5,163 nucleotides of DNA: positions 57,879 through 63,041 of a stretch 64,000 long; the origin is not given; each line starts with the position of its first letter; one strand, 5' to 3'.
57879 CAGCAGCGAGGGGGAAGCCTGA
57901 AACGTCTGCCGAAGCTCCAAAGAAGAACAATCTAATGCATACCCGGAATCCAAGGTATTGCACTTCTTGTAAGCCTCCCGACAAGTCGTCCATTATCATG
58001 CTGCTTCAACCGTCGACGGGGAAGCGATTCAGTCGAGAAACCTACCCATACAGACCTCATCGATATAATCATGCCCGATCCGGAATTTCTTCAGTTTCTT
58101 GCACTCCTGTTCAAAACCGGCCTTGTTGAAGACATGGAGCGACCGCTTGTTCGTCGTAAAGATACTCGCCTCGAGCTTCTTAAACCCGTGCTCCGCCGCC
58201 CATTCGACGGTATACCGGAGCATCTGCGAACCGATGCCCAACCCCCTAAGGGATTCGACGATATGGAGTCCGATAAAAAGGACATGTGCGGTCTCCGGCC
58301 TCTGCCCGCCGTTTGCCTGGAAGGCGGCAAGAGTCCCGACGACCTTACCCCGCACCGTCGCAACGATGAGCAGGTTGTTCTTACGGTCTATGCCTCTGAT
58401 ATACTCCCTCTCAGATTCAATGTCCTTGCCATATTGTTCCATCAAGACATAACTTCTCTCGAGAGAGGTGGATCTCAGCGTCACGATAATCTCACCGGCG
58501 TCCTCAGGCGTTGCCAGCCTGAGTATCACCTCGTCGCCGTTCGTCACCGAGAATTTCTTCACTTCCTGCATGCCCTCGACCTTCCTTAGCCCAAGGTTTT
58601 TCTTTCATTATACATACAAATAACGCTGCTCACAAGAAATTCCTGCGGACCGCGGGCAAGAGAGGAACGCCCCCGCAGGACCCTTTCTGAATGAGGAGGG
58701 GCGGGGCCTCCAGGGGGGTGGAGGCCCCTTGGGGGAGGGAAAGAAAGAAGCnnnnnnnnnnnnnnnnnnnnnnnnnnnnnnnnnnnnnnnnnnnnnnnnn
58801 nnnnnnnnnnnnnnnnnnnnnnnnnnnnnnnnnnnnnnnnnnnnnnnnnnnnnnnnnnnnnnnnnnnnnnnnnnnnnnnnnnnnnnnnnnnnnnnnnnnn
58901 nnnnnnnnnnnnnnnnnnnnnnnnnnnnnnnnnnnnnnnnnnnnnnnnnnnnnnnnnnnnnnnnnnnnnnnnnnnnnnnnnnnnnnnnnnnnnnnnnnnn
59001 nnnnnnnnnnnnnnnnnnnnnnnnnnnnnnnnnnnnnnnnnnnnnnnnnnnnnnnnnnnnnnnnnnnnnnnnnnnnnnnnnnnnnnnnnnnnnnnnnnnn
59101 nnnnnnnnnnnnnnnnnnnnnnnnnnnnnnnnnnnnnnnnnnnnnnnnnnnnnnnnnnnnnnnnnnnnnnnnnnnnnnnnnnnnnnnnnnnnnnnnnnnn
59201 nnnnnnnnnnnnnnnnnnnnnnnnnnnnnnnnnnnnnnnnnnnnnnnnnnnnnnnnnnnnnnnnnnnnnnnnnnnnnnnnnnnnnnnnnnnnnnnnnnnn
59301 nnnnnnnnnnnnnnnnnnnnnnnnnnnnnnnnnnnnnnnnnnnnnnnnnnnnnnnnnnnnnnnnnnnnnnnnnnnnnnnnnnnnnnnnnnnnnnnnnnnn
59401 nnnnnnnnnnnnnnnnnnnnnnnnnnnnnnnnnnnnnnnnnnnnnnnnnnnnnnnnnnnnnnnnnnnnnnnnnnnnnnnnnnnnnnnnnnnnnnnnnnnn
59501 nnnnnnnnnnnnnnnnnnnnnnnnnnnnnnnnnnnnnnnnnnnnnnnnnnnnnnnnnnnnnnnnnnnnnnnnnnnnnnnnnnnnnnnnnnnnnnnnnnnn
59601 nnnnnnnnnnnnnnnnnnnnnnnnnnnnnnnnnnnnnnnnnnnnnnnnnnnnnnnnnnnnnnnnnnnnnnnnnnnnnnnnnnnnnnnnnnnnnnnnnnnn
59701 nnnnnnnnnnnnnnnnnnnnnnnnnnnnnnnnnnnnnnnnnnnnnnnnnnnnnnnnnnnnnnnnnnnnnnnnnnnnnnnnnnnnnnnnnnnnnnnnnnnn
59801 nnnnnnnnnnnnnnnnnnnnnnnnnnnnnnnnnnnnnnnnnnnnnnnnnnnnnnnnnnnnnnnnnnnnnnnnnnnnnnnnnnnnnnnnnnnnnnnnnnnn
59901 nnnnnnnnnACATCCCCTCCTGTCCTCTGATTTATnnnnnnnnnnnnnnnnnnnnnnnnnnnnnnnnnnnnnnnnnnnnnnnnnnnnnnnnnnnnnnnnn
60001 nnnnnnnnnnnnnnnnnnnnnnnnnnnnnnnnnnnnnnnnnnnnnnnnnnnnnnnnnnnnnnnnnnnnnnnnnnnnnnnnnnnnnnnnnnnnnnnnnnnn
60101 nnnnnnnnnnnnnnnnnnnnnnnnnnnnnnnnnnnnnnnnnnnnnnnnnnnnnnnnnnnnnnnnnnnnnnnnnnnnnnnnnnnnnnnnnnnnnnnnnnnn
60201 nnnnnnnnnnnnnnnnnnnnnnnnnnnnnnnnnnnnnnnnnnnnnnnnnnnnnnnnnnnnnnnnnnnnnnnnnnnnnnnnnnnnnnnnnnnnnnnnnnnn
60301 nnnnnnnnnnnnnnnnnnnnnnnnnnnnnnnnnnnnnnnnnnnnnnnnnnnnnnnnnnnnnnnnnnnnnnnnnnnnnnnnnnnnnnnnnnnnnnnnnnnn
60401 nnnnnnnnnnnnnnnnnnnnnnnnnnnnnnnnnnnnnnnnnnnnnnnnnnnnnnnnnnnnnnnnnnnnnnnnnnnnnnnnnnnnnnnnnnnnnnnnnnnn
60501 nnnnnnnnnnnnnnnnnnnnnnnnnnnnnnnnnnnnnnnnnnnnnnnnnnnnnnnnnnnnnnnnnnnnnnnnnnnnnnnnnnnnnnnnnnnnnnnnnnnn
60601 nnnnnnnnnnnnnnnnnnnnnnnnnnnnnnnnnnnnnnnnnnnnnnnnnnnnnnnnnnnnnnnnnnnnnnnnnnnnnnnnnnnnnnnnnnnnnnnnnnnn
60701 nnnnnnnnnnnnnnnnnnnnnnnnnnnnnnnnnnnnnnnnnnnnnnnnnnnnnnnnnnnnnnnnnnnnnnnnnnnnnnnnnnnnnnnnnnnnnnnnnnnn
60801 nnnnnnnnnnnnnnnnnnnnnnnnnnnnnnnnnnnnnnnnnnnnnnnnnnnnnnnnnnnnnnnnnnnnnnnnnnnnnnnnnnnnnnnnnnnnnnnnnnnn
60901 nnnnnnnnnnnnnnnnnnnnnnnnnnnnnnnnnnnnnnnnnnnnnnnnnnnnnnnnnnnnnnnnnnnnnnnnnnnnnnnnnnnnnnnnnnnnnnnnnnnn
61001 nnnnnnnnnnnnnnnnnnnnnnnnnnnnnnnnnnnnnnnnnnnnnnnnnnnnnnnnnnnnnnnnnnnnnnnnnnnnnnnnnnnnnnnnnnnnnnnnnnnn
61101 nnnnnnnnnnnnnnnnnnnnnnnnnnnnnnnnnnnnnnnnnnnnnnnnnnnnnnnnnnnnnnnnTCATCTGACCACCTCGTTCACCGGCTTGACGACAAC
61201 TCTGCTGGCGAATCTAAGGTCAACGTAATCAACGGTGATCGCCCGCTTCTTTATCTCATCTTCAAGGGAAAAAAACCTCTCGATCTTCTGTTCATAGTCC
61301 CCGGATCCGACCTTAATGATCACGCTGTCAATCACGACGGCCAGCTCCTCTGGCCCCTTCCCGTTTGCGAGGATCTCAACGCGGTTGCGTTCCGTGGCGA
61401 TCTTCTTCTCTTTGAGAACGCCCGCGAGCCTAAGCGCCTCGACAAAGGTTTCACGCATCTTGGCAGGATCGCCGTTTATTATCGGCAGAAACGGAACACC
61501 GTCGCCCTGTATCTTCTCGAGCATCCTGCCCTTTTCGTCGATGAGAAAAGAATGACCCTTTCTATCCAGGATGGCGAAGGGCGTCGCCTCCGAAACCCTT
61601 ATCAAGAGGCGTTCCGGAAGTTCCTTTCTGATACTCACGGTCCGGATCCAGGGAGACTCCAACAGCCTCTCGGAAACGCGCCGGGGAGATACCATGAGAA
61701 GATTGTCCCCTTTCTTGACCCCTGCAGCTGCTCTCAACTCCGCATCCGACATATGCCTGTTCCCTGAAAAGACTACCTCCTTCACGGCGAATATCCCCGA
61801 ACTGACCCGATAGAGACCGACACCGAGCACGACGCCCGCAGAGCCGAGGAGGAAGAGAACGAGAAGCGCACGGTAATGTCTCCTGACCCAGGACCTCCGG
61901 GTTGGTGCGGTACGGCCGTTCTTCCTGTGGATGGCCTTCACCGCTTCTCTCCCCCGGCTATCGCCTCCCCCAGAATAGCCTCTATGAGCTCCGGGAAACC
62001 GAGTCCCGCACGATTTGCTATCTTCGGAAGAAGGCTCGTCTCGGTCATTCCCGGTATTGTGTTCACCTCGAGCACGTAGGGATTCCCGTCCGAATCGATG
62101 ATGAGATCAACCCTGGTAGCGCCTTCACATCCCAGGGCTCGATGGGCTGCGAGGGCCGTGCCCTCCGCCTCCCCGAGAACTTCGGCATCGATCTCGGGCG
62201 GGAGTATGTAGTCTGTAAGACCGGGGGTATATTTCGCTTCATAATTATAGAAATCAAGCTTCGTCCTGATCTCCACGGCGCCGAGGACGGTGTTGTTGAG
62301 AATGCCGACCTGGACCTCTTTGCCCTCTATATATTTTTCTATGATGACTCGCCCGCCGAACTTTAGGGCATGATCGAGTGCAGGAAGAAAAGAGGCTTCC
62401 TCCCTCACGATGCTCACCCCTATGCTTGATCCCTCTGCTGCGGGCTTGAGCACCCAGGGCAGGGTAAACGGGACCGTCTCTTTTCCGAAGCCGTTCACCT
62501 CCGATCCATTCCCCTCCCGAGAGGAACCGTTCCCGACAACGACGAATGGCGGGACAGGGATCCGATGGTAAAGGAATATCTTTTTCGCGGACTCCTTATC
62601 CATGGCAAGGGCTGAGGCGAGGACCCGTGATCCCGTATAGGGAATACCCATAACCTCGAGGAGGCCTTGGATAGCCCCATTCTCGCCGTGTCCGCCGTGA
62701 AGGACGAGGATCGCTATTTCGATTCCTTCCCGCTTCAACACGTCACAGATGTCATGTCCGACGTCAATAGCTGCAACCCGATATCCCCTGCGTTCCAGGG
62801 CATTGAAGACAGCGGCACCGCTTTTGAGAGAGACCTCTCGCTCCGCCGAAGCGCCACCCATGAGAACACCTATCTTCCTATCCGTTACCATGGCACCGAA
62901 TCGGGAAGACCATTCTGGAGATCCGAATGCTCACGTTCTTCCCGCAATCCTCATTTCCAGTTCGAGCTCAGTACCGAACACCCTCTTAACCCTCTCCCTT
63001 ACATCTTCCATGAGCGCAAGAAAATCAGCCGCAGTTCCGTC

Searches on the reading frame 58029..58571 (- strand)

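Call 21: search_protein_families(library=pfam, proteins=[window:58029-58571:-], max_evalue=0.0001)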
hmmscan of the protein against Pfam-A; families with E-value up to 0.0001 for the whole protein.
window:58029-58571:- (180 aa): 4 families
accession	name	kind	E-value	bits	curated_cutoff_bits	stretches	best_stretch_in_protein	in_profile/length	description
PF00583.31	Acetyltransf_1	-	7.7e-15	55.6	20.7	1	51-153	18-116/116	Acetyltransferase (GNAT) family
PF13302.13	Acetyltransf_3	-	1e-11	46.1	25.4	1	15-154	2-138/138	Acetyltransferase (GNAT) domain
PF13508.13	Acetyltransf_7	-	4.2e-08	33.9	27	1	66-155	3-84/84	Acetyltransferase (GNAT) domain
PF13420.13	Acetyltransf_4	-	2.2e-07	31.5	24.3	1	17-173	1-154/155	Acetyltransferase (GNAT) domain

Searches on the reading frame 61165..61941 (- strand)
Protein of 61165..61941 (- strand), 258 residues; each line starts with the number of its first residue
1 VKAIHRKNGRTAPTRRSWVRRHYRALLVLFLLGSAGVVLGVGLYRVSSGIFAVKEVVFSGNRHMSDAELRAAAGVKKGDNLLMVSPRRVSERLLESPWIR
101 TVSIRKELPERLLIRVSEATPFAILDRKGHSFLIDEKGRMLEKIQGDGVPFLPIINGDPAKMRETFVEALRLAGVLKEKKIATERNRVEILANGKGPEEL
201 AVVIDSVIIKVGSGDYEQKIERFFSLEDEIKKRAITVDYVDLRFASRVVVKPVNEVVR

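Call 21: search_protein_families(library=pfam, proteins=[window:61165-61941:-], max_evalue=0.0001)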
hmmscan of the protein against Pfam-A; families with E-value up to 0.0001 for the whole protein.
window:61165-61941:- (258 aa): 2 families
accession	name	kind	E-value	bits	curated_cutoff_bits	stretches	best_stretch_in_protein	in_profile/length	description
PF08478.15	POTRA_1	-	3.8e-18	66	23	1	51-118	1-68/69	POTRA domain, FtsQ-type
PF03799.20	FtsQ_DivIB_C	-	5.6e-09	37.3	21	1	124-243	2-114/114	Cell division protein FtsQ/DivIB, C-terminal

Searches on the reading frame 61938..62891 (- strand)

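Call 21: search_protein_families(library=pfam, proteins=[window:61938-62891:-], max_evalue=0.0001)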
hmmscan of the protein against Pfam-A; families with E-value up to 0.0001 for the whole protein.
window:61938-62891:- (317 aa): 5 families
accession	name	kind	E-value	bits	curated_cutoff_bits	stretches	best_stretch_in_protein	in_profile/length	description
PF07478.18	Dala_Dala_lig_C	-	2.6e-50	171.2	24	1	111-307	7-203/204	D-ala D-ala ligase C-terminus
PF01820.27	Dala_Dala_lig_N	-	4.1e-21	76.2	34.6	2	54-88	87-121/121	D-ala D-ala ligase N-terminus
PF02655.19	ATP-grasp_3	-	2e-08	34.9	23.2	1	144-278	32-155/160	ATP-grasp domain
PF13535.11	ATP-grasp_4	-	2.2e-06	27.8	27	1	143-279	2-151/160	ATP-grasp domain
PF08443.16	RimK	-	9.2e-05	22.6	21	0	98-286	3-173/188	RimK-like ATP-grasp domain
